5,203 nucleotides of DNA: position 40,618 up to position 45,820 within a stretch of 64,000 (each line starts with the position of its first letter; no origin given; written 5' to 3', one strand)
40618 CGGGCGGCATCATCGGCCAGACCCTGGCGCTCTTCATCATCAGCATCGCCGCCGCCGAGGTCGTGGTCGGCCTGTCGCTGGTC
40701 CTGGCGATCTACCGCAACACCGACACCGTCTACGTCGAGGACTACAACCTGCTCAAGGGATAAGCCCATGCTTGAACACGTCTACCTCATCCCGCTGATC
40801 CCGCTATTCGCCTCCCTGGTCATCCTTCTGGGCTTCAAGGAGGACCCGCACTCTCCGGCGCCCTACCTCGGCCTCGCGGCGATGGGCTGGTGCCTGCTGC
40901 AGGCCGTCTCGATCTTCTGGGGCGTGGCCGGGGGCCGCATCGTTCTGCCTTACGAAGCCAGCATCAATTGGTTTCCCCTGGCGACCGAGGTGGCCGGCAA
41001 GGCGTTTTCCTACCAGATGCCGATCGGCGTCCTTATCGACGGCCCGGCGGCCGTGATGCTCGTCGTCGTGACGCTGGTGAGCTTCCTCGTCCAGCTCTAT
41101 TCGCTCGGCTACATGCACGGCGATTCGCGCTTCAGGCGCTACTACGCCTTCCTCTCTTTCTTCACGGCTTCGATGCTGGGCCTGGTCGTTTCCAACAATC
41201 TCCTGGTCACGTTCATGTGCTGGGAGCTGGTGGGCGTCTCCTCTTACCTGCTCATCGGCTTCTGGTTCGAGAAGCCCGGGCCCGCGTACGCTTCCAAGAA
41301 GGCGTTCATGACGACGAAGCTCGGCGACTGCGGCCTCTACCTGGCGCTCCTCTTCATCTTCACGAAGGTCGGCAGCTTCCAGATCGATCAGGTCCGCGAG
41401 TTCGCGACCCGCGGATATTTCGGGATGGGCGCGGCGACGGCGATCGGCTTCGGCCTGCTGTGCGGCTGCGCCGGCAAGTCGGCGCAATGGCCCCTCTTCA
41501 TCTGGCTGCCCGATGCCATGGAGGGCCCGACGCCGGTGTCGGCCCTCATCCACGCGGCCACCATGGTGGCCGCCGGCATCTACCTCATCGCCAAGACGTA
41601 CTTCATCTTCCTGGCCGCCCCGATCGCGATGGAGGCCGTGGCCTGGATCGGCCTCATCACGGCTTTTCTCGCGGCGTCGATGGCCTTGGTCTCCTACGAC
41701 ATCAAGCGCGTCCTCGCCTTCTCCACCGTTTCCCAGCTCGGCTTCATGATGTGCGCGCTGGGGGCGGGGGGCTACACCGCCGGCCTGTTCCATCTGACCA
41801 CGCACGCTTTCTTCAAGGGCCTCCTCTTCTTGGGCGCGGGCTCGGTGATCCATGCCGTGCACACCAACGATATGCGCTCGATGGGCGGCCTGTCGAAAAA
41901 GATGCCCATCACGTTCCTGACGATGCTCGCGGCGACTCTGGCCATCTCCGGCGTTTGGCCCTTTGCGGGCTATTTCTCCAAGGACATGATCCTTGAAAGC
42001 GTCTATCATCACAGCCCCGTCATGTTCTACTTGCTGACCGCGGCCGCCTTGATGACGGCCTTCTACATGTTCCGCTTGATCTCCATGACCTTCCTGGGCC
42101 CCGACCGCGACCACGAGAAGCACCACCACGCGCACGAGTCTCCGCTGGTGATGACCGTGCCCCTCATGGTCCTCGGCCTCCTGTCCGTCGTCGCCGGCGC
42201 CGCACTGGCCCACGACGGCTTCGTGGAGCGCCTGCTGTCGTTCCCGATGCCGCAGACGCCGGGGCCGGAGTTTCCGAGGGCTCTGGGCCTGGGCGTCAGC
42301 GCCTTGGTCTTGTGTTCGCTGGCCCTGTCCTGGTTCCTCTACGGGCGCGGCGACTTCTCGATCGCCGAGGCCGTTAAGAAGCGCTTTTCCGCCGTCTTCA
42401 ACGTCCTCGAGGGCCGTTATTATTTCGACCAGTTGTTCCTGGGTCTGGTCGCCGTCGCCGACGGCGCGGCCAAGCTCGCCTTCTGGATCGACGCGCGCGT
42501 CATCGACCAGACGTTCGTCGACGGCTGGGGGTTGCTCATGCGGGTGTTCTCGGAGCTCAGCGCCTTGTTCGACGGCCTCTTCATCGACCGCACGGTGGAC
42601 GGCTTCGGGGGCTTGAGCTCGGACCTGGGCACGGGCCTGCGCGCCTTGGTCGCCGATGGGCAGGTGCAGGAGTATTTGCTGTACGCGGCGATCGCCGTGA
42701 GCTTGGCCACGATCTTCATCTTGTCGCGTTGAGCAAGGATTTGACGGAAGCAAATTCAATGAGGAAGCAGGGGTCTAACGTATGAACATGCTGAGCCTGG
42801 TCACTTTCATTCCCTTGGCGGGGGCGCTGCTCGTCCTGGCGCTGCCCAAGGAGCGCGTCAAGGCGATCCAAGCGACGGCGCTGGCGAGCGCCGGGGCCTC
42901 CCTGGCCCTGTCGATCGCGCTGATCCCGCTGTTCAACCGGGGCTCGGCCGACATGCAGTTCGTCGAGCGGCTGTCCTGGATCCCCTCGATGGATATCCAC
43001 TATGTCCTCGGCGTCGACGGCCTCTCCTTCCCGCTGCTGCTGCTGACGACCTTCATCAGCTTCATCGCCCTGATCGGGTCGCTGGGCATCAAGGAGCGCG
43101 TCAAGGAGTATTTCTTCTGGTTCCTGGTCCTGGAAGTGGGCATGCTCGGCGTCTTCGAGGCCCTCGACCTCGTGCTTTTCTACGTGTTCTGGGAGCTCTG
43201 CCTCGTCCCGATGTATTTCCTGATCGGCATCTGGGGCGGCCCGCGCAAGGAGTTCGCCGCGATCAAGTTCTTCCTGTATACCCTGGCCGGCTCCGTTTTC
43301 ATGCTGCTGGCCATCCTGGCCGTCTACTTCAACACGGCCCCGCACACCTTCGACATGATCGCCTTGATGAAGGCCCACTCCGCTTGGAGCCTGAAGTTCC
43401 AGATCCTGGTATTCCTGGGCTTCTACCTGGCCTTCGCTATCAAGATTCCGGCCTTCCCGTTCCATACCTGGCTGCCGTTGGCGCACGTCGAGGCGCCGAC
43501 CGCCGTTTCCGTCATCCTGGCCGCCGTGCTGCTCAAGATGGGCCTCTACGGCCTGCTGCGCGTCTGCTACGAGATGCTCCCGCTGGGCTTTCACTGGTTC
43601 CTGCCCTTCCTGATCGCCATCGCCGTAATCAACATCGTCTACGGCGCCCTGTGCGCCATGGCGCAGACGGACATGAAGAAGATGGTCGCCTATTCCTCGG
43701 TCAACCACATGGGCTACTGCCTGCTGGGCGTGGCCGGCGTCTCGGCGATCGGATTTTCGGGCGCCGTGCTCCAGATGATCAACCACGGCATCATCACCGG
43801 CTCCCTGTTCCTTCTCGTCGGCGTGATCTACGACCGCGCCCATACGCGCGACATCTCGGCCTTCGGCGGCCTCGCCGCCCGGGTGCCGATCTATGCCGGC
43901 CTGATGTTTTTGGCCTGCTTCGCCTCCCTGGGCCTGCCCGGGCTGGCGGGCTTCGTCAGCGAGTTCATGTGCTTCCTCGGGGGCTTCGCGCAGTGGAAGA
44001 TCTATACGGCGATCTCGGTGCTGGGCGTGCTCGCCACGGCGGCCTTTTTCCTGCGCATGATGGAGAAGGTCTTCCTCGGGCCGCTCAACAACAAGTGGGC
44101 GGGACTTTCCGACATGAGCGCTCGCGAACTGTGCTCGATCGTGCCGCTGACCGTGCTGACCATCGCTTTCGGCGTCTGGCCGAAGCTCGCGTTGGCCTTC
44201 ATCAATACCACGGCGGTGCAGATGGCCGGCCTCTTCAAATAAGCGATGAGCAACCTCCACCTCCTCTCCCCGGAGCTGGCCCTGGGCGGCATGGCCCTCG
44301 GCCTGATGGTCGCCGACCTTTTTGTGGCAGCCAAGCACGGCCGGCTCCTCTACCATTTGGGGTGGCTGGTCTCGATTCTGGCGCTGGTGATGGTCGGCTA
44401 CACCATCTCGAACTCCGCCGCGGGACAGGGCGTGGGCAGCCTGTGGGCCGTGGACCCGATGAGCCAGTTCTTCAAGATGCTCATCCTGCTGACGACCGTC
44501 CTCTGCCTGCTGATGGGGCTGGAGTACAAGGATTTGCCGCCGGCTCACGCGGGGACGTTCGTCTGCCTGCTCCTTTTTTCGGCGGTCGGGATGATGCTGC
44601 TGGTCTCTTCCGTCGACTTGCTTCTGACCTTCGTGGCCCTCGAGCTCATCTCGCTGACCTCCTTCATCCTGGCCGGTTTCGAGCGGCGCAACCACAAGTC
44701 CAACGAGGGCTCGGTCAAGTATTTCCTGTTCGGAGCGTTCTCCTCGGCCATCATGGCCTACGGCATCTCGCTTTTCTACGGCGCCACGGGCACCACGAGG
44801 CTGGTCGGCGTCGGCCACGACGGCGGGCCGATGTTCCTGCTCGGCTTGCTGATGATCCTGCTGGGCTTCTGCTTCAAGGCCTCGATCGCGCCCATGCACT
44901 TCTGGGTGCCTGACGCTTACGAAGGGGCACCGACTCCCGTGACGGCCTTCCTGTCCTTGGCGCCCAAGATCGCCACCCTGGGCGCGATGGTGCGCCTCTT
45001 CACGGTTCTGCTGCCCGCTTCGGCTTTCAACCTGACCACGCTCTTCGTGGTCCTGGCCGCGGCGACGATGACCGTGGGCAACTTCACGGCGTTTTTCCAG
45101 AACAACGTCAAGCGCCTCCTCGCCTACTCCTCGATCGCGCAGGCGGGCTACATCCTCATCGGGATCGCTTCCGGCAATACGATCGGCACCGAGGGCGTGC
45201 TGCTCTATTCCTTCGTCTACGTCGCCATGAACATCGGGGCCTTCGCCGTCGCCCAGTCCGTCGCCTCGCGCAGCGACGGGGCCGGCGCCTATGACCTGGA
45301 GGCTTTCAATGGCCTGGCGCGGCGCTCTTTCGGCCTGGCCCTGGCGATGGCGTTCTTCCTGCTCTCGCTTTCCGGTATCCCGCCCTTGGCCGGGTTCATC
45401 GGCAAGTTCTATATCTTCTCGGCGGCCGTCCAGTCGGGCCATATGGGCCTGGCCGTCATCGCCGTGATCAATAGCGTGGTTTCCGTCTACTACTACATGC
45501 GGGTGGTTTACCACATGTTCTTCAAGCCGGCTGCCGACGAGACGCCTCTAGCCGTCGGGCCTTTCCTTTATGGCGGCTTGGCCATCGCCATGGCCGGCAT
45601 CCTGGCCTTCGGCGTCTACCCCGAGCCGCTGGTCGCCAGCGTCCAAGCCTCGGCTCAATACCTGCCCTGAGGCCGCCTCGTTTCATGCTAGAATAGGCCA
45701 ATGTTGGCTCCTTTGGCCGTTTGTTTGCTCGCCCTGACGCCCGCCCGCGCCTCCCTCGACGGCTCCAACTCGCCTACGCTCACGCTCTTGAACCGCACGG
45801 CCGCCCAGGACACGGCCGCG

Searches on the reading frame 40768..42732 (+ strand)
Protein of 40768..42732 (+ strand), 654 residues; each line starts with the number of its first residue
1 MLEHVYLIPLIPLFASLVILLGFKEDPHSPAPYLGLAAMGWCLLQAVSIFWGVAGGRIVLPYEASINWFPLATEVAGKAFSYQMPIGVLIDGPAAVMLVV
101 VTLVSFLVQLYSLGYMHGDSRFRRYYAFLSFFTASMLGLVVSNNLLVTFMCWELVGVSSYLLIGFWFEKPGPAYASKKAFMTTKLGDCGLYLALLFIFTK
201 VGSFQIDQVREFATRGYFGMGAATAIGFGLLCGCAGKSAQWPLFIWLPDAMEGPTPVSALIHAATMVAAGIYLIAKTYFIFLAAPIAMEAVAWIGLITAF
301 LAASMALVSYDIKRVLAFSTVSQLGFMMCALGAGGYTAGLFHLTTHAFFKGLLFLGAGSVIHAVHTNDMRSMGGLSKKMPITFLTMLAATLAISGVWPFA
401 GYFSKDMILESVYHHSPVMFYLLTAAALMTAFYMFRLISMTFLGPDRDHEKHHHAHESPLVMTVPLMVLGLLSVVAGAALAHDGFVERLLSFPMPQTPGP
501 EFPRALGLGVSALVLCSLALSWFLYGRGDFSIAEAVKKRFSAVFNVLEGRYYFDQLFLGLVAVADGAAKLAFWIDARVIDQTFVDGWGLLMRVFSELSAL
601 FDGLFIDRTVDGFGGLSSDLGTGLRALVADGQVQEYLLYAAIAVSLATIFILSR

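Call 59: search_protein_families(library=pfam, proteins=[window:40768-42732:+], max_evalue=0.00001)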
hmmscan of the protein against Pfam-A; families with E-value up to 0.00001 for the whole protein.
window:40768-42732:+ (654 aa): 2 families
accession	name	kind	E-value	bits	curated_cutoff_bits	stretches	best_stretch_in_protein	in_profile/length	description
PF00361.26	Proton_antipo_M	-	1.5e-74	251.3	21.5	1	142-429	1-293/294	NADH:quinone oxidoreductase/Mrp antiporter, TM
PF00662.26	Proton_antipo_N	-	6.6e-17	61.6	24.5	1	81-126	6-51/51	NADH-Ubiquinone oxidoreductase (complex I), chain 5 N-terminus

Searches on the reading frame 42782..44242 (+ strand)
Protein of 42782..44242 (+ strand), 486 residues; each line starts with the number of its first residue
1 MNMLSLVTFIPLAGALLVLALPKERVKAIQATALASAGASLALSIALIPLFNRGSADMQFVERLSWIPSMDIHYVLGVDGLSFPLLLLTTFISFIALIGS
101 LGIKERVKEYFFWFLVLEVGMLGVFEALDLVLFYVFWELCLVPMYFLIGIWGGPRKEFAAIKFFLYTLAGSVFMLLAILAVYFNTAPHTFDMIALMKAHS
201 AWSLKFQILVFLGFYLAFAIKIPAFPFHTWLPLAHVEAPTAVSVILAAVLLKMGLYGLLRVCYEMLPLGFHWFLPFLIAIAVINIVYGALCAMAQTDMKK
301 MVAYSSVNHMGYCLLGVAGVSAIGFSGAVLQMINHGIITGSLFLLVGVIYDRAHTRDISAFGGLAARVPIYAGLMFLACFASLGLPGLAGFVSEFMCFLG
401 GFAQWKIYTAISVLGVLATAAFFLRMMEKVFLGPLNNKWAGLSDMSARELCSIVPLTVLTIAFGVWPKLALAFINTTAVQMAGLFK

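Call 59: search_protein_families(library=pfam, proteins=[window:42782-44242:+], max_evalue=0.00001)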
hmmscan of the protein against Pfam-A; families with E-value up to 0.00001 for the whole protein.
window:42782-44242:+ (486 aa): 1 family
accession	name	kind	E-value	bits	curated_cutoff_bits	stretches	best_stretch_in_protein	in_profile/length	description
PF00361.26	Proton_antipo_M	-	5.3e-75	252.8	21.5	1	127-413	1-286/294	NADH:quinone oxidoreductase/Mrp antiporter, TM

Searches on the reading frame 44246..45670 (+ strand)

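Call 59: search_protein_families(library=pfam, proteins=[window:44246-45670:+], max_evalue=0.00001)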
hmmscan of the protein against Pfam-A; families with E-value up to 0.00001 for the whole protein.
window:44246-45670:+ (474 aa): 1 family
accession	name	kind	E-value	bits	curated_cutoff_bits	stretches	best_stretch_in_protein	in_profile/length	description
PF00361.26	Proton_antipo_M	-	4.1e-70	236.7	21.5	1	122-412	1-293/294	NADH:quinone oxidoreductase/Mrp antiporter, TM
